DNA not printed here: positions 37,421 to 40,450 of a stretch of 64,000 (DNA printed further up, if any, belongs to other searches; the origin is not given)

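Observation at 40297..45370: Non-canonical phosphate-transporter operon: order pstB-pstC-pstA-pstS with overlapping start/stop codons, preceded by an unknown small ORF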

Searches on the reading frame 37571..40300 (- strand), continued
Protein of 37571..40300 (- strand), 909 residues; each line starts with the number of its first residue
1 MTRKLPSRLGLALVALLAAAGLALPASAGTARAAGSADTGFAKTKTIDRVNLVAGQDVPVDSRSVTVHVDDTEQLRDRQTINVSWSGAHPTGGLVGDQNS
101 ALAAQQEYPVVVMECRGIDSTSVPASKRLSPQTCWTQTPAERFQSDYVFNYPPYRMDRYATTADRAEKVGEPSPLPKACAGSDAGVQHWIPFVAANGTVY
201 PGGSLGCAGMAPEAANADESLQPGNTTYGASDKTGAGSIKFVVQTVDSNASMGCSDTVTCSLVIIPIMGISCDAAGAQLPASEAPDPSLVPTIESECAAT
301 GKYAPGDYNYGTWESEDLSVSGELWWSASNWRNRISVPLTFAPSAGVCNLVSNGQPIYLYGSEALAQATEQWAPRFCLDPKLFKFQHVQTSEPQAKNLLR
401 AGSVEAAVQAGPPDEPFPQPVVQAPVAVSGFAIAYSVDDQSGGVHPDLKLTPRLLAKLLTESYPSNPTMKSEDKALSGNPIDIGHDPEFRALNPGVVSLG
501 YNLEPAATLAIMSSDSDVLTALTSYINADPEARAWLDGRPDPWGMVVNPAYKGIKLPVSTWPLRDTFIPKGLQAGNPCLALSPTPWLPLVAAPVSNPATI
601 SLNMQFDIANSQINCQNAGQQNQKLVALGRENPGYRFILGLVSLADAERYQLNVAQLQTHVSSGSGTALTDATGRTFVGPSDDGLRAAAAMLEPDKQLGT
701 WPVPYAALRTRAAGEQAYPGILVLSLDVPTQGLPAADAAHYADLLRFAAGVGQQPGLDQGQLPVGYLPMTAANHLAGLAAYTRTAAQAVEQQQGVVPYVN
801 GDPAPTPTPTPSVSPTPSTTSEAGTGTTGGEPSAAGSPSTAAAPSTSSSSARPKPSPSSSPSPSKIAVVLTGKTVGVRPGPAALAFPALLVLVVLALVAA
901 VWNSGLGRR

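Call 54: fold_search(model_id=the predicted structure, library=pdb)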
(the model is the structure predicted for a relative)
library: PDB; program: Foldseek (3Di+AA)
matches with E <= 10: 686; with E <= 0.001: 32
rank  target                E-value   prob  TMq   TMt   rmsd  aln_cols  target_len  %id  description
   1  1pc3_MODEL_1_A        1.1e-10  1.00  0.29  0.73   5.7       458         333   16  Crystal structure of the extracellular phosphate ABC transport receptor (PstS-1) and immunodominant antigen of (released 2004-05-18)
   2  7dm1_A                2.9e-10  1.00  0.29  0.73   5.6       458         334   16  crystal structure of the M.tuberculosis phosphate ABC transport receptor PstS-1 in complex with Fab p4-36 (released 2020-12-23)
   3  5wnn_A                6.7e-10  1.00  0.27  0.69   5.9       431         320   17  Crystal structure of Phosphate-binding protein PstS protein from Burkholderia pseudomallei (released 2017-08-30)
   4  8ods                  9.9e-10  1.00  0.29  0.77   5.5       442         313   15  Phosphate-Binding Protein (PstS) from Xanthomonas citri pv. citri A306 bound to phosphate (released 2023-10-11)
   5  1a40                  3.5e-09  1.00  0.27  0.69   5.5       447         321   14  PHOSPHATE-BINDING PROTEIN WITH ALA 197 REPLACED WITH TRP (released 1999-03-23)
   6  1a54                  4.4e-09  1.00  0.27  0.68   6.0       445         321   14  PHOSPHATE-BINDING PROTEIN MUTANT A197C LABELLED WITH A COUMARIN FLUOROPHORE AND BOUND TO DIHYDROGENPHOSPHATE ION (released 1998-10-14)
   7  1quk                  4.7e-09  1.00  0.27  0.69   5.6       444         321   15  PHOSPHATE-BINDING PROTEIN MUTANT WITH ASP 137 REPLACED BY ASN COMPLEX WITH PHOSPHATE (released 1996-07-11)
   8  1qui                  4.7e-09  1.00  0.27  0.68   6.3       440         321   14  PHOSPHATE-BINDING PROTEIN MUTANT WITH ASP 137 REPLACED BY GLY COMPLEX WITH BROMINE AND PHOSPHATE (released 1996-07-11)
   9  1pbp                  5.9e-09  1.00  0.28  0.72   5.0       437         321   15  FINE TUNING OF THE SPECIFICITY OF THE PERIPLASMIC PHOSPHATE TRANSPORT RECEPTOR: SITE-DIRECTED MUTAGENESIS, LIGAND BINDIN (released 1994-10-15)
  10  1ixi                  1.6e-08  1.00  0.28  0.72   4.8       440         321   14  PHOSPHATE-BINDING PROTEIN MUTANT WITH ASP 56 REPLACED BY ASN COMPLEX WITH MONOBASIC PHOSPHATE ION (released 1997-10-22)
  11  1qul                  1.6e-08  1.00  0.28  0.70   5.0       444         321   15  PHOSPHATE-BINDING PROTEIN MUTANT WITH ASP 137 REPLACED BY THR COMPLEX WITH CHLORINE AND PHOSPHATE (released 1996-07-11)
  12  2z22_A                1.7e-08  1.00  0.28  0.71   5.1       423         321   15  Crystal structure of phosphate preplasmic binding protein psts from yersinia pestis (released 2007-10-30)
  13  9k3x_E                1.9e-08  1.00  0.28  0.72   4.8       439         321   14  Cryo-EM structure of E coli pstSCAB in the pretranslocation state (released 2026-02-18)
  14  2abh                  2.8e-08  1.00  0.27  0.70   5.4       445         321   15  PHOSPHATE-BINDING PROTEIN (RE-REFINED) (released 1997-04-21)
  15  4lvq_A                3.5e-08  1.00  0.27  0.71   5.7       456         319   13  Crystal structure of the M. tuberculosis phosphate binding protein PstS3 (released 2014-03-26)
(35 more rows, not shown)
